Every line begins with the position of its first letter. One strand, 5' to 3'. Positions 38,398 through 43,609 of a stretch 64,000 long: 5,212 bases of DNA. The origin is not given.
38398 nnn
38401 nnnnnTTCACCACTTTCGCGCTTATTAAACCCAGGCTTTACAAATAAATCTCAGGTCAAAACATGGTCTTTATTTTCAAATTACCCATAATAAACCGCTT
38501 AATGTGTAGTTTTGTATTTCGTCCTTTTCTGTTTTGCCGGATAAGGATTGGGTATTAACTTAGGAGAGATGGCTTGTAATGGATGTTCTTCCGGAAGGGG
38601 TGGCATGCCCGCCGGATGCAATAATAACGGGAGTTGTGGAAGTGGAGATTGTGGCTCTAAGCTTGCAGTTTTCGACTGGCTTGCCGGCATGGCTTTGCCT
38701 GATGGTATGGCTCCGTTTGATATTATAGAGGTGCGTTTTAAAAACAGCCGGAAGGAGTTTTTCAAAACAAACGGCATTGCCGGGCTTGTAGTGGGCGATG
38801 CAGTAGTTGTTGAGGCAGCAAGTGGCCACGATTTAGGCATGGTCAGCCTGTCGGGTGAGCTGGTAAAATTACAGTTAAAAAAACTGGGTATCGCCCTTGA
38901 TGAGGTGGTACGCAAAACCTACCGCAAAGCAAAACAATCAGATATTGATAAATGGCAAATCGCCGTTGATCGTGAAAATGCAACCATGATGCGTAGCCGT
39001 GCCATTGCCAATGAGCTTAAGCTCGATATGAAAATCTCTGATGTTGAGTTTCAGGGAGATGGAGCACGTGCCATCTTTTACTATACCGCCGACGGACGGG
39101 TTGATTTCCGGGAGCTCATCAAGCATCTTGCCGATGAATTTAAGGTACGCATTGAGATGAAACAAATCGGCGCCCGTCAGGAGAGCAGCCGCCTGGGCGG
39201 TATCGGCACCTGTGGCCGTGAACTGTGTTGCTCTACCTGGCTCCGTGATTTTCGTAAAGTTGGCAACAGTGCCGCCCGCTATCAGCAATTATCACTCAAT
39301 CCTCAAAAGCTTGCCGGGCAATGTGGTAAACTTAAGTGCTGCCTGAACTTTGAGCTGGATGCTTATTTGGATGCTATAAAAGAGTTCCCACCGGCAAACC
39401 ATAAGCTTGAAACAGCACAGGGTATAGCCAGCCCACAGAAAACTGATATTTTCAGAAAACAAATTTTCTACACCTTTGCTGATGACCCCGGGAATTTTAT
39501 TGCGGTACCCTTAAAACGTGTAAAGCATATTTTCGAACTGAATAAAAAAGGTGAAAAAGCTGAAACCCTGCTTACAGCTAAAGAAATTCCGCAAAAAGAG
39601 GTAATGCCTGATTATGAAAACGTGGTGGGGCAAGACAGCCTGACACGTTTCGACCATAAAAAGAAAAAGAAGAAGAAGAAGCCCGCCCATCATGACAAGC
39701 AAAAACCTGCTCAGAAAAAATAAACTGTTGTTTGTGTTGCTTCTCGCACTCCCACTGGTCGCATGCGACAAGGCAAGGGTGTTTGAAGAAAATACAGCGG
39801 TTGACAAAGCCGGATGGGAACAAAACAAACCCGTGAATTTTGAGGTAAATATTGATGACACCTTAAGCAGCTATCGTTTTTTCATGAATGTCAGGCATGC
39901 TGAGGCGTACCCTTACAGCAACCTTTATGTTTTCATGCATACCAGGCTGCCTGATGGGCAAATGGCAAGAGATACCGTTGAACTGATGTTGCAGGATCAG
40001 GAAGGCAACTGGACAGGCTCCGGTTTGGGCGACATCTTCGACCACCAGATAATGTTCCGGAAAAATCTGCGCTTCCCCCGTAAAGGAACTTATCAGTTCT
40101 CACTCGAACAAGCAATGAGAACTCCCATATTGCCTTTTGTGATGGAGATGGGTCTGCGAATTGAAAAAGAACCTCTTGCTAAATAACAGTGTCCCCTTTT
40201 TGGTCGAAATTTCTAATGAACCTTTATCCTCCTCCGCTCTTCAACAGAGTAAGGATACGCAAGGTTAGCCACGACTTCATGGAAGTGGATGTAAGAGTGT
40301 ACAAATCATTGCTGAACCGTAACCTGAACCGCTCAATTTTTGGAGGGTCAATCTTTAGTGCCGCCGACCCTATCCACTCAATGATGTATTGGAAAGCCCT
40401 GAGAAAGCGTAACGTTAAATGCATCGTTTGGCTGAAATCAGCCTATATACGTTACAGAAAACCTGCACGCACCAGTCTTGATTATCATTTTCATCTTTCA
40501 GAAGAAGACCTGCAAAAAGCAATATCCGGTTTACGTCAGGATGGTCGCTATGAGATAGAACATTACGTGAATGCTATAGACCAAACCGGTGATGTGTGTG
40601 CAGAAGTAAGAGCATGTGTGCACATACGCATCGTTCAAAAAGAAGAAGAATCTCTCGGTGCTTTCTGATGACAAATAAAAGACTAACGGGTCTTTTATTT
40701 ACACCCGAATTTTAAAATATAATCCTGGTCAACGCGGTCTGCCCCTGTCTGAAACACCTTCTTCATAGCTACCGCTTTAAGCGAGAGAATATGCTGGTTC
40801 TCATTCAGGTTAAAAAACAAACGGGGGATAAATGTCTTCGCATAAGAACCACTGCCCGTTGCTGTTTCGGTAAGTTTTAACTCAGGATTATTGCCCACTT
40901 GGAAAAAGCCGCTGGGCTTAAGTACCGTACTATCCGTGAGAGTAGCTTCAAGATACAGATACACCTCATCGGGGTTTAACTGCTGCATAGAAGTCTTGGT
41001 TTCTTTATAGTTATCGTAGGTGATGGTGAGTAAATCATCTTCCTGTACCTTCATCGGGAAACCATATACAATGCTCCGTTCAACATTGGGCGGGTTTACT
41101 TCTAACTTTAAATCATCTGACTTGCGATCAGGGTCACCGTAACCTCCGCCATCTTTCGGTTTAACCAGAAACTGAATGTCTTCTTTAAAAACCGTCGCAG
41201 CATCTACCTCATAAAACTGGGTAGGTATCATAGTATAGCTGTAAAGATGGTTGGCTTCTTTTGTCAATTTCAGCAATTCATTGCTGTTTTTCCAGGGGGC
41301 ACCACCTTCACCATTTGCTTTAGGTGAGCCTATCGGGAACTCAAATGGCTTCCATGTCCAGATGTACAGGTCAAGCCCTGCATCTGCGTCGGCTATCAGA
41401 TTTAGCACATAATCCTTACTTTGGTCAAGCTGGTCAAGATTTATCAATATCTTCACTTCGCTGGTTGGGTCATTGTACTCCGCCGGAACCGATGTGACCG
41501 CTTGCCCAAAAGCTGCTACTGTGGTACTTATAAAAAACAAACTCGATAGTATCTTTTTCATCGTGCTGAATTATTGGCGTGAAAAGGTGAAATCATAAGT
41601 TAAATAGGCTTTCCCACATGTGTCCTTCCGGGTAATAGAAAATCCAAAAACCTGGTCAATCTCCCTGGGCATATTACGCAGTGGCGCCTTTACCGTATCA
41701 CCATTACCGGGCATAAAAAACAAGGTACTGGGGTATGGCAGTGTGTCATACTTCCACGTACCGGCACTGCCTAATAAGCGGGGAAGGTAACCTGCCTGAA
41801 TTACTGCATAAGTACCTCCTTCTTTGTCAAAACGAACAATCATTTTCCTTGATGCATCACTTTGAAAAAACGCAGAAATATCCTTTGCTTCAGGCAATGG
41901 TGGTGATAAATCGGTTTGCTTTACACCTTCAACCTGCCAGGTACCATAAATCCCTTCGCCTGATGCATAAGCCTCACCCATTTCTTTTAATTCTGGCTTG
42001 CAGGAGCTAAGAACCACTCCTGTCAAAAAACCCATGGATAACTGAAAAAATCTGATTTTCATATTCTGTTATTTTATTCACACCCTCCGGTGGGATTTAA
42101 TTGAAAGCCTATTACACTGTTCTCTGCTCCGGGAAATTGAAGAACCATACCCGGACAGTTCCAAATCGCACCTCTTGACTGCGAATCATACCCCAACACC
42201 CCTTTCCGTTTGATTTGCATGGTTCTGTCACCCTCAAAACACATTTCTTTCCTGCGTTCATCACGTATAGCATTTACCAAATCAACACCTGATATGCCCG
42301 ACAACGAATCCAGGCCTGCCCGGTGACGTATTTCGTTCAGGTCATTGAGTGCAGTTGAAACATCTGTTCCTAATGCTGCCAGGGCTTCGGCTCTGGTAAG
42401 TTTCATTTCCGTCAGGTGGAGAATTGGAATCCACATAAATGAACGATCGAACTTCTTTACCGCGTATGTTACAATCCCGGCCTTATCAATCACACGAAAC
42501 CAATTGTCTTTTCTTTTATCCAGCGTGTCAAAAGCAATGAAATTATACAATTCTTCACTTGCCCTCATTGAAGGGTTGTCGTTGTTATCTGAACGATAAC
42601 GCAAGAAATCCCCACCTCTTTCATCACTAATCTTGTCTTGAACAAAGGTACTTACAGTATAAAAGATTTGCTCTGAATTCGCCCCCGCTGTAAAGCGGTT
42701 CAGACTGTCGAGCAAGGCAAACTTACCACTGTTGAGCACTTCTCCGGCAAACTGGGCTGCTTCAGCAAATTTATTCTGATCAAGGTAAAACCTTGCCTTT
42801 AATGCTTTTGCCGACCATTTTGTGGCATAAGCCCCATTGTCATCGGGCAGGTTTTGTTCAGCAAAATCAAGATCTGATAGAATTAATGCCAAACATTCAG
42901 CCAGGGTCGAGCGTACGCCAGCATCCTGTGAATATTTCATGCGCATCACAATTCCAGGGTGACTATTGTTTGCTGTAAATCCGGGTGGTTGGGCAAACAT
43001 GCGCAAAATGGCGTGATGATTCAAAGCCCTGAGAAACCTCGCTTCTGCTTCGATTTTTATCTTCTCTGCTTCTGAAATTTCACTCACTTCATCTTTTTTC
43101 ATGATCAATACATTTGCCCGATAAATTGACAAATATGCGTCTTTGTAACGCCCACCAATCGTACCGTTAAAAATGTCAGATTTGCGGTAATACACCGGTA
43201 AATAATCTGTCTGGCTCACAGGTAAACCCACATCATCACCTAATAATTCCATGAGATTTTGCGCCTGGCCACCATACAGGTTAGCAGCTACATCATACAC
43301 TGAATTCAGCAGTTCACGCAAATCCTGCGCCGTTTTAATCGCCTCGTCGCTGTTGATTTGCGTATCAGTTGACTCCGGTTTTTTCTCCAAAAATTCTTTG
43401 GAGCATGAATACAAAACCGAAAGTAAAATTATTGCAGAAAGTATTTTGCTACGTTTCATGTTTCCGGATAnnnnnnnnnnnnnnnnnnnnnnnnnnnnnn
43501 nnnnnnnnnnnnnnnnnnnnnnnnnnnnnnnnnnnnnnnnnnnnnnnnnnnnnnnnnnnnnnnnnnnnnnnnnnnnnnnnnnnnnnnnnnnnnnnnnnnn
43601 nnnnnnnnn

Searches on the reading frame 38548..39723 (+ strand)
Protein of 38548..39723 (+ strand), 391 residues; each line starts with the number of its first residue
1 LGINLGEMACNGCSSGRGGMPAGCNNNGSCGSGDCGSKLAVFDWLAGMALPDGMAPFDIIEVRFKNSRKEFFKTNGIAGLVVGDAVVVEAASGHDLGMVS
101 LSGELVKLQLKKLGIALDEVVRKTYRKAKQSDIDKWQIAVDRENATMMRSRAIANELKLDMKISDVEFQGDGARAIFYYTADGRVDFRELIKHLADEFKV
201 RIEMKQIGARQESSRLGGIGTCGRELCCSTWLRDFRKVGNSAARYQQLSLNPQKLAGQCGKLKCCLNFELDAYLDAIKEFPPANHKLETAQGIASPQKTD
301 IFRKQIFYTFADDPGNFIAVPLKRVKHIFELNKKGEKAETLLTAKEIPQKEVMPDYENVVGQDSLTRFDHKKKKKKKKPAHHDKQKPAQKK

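Call 75: search_protein_families(library=pfam, proteins=[window:38548-39723:+], max_evalue=0.001)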
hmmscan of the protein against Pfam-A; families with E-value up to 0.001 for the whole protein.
window:38548-39723:+ (391 aa): 1 family
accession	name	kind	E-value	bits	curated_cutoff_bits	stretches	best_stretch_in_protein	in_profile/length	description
PF04468.17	PSP1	-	7.5e-29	100.3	27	1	123-207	2-86/86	PSP1 C-terminal conserved region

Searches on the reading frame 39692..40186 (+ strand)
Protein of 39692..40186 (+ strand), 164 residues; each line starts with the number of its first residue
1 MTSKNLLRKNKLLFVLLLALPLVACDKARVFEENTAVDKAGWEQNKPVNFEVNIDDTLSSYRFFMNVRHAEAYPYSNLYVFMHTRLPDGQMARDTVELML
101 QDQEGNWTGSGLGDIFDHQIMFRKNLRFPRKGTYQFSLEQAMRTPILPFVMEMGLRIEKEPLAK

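Call 75: search_protein_families(library=pfam, proteins=[window:39692-40186:+], max_evalue=0.001)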
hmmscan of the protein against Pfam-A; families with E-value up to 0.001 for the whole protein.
window:39692-40186:+ (164 aa): 1 family
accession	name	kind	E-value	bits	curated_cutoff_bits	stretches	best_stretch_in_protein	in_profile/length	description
PF14109.11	GldH_lipo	-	3e-40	138.4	27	1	30-157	2-129/129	GldH lipoprotein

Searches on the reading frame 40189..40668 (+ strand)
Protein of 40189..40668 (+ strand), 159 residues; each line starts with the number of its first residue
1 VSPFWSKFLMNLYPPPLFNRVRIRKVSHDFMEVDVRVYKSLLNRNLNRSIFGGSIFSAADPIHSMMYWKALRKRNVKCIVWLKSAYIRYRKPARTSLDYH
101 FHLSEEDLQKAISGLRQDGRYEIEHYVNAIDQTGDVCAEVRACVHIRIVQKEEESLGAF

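Call 75: search_protein_families(library=pfam, proteins=[window:40189-40668:+], max_evalue=0.001)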
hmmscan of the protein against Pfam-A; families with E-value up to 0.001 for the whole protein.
window:40189-40668:+ (159 aa): 2 families
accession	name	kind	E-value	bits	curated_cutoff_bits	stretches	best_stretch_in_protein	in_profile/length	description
PF14539.12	DUF4442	-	2.2e-13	51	25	1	6-142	6-128/132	Domain of unknown function (DUF4442)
PF09500.16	YiiD_C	-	7e-08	33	27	1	41-132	37-129/144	Putative thioesterase (yiiD_Cterm)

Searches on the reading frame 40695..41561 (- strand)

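Call 75: search_protein_families(library=pfam, proteins=[window:40695-41561:-], max_evalue=0.001)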
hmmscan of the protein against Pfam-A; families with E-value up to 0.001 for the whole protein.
window:40695-41561:- (288 aa): 1 family
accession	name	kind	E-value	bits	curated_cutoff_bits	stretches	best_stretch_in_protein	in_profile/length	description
PF16328.11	DUF4961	-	8.2e-11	42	27.1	1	169-262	188-271/283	Domain of unknown function (DUF4961)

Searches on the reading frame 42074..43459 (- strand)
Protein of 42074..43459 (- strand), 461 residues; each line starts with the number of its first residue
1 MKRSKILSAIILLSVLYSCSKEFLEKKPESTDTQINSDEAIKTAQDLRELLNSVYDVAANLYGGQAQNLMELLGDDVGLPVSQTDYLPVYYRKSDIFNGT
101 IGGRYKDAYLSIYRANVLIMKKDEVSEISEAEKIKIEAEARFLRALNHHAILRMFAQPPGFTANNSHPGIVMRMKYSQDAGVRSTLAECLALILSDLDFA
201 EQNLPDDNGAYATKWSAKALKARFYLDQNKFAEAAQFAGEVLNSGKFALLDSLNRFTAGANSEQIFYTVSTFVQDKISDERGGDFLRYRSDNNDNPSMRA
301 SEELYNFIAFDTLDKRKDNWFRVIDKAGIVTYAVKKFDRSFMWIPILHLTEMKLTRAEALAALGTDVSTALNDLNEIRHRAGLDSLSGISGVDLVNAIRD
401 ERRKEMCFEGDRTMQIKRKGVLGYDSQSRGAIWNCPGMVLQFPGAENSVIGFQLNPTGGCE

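Call 89: search_protein_families(library=pfam, proteins=[window:42074-43459:-], max_evalue=0.0001)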
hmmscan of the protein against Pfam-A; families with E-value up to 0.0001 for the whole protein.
window:42074-43459:- (461 aa): 2 families
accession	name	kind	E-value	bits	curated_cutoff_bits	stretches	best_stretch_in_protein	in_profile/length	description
PF14322.12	SusD-like_3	-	4.1e-19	70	27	1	22-226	1-191/191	Starch-binding associating with outer membrane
PF07980.17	SusD_RagB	-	7.9e-17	62.3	23.1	1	334-428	146-244/297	SusD family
